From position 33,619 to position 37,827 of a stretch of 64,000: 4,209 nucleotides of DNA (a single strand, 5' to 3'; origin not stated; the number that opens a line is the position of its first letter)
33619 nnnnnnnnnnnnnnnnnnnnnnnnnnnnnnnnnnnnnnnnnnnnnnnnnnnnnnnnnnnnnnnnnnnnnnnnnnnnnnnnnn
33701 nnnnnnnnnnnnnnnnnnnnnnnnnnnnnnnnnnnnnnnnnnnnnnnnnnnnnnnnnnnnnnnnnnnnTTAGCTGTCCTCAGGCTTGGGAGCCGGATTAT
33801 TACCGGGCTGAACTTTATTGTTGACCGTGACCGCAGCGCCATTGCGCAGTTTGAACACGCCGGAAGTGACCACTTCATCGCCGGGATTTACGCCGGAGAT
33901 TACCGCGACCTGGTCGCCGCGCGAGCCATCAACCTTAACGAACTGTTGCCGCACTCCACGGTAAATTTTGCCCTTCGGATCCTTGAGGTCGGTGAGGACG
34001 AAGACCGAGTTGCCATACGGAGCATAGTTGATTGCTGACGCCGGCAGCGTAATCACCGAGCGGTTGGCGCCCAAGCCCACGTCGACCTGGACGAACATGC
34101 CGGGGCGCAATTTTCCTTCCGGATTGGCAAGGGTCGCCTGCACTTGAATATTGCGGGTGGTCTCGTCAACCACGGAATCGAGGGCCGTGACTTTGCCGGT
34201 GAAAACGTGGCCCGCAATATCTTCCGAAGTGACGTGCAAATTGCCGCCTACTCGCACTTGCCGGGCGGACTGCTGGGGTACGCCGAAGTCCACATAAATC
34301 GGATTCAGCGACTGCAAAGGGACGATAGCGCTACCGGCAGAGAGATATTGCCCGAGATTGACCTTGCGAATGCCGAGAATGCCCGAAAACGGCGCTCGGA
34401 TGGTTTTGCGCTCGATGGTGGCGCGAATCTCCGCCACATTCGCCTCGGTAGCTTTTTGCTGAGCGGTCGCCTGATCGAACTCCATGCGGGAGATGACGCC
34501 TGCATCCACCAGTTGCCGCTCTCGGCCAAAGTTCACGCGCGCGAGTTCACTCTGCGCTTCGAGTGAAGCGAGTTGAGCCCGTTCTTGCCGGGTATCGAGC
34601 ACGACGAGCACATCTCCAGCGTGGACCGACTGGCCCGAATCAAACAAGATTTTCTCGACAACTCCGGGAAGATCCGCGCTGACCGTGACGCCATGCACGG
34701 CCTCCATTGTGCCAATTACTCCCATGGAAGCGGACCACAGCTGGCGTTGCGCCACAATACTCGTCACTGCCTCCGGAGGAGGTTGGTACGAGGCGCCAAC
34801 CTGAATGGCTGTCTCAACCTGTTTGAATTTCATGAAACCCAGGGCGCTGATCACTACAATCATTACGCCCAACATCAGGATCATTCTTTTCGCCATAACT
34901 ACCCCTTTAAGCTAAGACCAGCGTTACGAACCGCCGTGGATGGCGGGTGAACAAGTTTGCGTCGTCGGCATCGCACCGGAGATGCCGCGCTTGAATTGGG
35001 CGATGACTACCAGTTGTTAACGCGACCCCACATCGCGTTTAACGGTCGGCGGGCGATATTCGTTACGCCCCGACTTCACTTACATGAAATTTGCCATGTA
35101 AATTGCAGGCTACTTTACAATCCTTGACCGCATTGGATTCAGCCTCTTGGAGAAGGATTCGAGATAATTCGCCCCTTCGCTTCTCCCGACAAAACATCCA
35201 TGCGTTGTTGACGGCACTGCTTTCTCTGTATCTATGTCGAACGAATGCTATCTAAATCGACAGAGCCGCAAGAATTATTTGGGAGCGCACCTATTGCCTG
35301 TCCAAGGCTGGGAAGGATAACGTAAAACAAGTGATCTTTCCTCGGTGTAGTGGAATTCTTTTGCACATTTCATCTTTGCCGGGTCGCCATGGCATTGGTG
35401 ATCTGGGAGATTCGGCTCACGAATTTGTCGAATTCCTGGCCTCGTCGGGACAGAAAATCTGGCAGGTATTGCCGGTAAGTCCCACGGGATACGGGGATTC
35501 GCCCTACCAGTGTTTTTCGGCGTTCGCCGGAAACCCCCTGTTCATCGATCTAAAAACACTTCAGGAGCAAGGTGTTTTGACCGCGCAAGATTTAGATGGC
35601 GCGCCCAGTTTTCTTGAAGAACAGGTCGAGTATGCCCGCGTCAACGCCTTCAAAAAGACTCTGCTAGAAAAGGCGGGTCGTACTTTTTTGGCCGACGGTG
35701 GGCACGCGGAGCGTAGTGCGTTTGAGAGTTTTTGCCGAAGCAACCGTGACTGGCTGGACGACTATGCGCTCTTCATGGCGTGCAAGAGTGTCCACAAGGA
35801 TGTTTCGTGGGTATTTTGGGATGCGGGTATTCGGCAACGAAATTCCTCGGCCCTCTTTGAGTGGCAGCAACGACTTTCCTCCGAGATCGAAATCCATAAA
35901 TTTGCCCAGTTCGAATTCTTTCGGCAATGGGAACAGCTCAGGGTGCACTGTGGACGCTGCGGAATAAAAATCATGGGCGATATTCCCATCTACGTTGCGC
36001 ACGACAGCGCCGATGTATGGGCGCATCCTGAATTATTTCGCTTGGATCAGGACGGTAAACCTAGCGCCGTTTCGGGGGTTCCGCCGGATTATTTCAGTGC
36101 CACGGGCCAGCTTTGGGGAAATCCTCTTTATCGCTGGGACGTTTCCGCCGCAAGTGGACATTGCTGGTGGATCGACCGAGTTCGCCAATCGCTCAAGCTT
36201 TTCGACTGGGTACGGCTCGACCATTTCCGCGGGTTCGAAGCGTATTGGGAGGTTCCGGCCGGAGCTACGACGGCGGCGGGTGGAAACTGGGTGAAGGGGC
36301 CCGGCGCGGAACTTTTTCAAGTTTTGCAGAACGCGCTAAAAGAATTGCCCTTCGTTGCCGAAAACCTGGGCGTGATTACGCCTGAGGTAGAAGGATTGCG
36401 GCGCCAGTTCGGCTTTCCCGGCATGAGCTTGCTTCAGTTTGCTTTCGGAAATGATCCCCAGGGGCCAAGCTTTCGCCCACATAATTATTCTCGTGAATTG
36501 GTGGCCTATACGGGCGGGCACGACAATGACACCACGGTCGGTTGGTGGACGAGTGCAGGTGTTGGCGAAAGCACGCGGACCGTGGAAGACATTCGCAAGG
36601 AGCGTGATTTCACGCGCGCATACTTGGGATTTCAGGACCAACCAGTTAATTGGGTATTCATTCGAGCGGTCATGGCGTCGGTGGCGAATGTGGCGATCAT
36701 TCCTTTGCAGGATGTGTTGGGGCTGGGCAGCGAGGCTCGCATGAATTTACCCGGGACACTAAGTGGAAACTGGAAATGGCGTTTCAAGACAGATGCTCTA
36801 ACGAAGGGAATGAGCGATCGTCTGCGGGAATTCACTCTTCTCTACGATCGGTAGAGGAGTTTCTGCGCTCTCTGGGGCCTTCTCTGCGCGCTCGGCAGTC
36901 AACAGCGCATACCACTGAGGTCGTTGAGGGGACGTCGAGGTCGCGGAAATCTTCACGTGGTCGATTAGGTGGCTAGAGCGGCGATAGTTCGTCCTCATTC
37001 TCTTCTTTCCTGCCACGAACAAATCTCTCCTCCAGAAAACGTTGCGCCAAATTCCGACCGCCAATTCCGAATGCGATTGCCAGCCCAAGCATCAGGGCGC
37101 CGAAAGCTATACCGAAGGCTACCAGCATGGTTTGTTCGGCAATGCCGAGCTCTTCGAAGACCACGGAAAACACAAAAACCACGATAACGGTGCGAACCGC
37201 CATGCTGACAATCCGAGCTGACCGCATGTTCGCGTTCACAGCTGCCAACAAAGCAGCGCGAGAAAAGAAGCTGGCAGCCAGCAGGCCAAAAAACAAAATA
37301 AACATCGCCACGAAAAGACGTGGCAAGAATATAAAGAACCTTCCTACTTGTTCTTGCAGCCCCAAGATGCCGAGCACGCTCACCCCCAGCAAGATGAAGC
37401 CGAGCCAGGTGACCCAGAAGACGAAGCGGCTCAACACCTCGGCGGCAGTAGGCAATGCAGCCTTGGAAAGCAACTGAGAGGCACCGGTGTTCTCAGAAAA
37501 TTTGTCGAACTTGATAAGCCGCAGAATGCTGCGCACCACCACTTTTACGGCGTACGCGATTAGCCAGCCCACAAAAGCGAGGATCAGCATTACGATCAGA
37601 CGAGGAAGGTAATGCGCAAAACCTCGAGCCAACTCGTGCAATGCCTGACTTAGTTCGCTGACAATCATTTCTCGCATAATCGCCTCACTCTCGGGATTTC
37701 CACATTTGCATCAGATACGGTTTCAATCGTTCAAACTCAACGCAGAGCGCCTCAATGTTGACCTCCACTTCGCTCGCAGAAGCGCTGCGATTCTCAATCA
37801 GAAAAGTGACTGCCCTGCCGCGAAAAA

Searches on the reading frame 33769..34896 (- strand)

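Call 15: search_protein_families(library=pfam, proteins=[window:33769-34896:-], max_evalue=0.001)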
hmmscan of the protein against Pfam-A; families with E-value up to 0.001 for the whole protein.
window:33769-34896:- (375 aa): 4 families
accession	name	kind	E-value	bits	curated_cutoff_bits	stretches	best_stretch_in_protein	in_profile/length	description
PF16576.10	HlyD_D23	-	2.7e-28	99.1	30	1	70-269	20-214/214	Barrel-sandwich domain of CusB or HlyD membrane-fusion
PF13437.12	HlyD_3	-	1.3e-15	58.5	22.2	1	165-266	1-106/106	HlyD family secretion protein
PF13533.13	Biotin_lipoyl_2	-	4.3e-05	23.7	29.8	1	70-101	1-32/32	Biotin-lipoyl like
PF00364.28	Biotin_lipoyl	-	8.9e-05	22.7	22.1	0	70-100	43-73/73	Biotin-requiring enzyme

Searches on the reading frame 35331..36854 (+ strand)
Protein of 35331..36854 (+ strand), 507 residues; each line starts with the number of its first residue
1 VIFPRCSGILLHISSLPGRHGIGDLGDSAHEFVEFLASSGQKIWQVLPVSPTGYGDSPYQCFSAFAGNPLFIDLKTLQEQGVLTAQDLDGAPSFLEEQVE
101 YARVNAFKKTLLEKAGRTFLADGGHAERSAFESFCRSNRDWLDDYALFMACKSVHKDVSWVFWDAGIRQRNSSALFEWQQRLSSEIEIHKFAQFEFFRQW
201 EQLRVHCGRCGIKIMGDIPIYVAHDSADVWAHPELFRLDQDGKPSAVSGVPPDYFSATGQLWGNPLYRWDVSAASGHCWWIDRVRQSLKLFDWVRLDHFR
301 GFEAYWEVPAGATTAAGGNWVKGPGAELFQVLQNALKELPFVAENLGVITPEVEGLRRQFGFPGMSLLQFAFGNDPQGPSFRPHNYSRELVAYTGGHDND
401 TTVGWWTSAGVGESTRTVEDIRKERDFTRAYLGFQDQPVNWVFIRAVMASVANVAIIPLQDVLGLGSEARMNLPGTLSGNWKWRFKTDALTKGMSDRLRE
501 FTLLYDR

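Call 56: search_protein_families(library=pfam, proteins=[window:35331-36854:+], max_evalue=0.0001)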
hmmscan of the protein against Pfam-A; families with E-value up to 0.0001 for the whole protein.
window:35331-36854:+ (507 aa): 1 family
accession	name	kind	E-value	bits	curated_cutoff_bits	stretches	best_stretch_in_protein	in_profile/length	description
PF02446.23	Glyco_hydro_77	-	1.5e-179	598.2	25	1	11-490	1-464/465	4-alpha-glucanotransferase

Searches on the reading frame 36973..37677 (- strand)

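Call 56: search_protein_families(library=pfam, proteins=[window:36973-37677:-], max_evalue=0.0001)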
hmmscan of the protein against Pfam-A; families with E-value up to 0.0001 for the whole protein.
window:36973-37677:- (234 aa): 1 family
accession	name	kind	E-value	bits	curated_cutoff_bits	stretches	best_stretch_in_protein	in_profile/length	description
PF05552.17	MS_channel_1st_1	-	5e-12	46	22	1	13-59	3-49/50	Mechanosensitive ion channel, conserved TM helix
